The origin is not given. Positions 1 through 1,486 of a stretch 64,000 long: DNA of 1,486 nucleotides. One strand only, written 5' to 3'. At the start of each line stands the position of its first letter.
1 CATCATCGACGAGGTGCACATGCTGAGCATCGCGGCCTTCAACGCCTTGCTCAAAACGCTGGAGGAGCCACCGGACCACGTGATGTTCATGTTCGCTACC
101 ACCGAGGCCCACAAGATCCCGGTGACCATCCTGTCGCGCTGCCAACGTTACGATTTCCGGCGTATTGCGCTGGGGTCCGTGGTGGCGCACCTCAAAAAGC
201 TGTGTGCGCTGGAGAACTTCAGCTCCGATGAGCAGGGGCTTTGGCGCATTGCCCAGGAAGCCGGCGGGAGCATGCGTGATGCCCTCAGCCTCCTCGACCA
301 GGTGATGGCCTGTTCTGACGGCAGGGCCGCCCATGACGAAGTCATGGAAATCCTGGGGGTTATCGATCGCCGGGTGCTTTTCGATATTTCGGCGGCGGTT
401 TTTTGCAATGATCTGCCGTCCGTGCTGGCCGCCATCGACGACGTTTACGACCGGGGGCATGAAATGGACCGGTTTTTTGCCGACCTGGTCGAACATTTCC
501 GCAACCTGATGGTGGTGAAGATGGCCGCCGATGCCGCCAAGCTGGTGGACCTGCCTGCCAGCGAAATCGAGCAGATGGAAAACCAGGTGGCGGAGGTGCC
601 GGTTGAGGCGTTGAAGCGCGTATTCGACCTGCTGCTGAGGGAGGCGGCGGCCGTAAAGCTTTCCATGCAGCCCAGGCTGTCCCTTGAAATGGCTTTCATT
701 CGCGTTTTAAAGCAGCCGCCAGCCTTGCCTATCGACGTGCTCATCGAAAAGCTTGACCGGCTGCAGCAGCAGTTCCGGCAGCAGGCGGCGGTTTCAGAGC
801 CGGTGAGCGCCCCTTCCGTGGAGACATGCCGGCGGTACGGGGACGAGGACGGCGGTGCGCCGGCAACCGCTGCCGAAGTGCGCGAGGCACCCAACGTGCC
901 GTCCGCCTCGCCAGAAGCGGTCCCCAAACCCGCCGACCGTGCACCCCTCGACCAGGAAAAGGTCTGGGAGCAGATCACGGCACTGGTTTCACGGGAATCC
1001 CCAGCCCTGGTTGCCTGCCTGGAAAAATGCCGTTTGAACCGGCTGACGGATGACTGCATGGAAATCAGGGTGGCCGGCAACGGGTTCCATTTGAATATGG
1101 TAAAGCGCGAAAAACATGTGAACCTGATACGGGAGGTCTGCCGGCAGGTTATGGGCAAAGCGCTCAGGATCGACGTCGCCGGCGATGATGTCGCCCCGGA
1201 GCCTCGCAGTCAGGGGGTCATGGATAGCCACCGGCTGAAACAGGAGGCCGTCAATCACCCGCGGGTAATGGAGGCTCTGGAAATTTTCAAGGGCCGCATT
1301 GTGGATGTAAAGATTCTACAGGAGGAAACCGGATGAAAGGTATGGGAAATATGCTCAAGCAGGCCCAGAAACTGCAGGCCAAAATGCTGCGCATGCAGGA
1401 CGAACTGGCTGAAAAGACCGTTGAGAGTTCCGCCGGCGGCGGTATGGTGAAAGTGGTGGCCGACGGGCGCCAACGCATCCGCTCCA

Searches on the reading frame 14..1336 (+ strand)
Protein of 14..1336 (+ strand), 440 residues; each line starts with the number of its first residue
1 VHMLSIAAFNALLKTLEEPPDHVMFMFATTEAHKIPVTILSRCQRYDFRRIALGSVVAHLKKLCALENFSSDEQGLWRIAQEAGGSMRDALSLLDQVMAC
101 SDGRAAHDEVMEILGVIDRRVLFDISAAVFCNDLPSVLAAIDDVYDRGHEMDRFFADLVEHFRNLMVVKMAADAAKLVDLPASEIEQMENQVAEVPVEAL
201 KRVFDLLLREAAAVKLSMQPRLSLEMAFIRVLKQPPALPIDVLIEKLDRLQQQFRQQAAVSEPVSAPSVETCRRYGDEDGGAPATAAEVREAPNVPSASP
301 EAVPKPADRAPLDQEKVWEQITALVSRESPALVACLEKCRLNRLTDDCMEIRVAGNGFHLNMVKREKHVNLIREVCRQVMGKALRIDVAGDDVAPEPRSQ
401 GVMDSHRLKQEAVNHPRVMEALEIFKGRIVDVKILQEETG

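Call 42: search_protein_families(library=pfam, proteins=[window:14-1336:+], max_evalue=0.00001)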
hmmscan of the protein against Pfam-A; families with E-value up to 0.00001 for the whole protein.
window:14-1336:+ (440 aa): 3 families
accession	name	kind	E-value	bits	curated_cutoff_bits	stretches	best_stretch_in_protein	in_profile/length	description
PF12169.13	DNA_pol3_gamma3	-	2.2e-24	86.3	24.4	1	108-233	4-129/143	DNA polymerase III subunits gamma and tau domain III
PF22608.2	DNAX_ATPase_lid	-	2.8e-14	53.1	27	1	56-103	2-49/49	DNA polymerase III clamp loader subunit, ATPase lid domain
PF13177.12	DNA_pol3_delta2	-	2.2e-13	50.9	27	1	4-50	113-159/161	DNA polymerase III, delta subunit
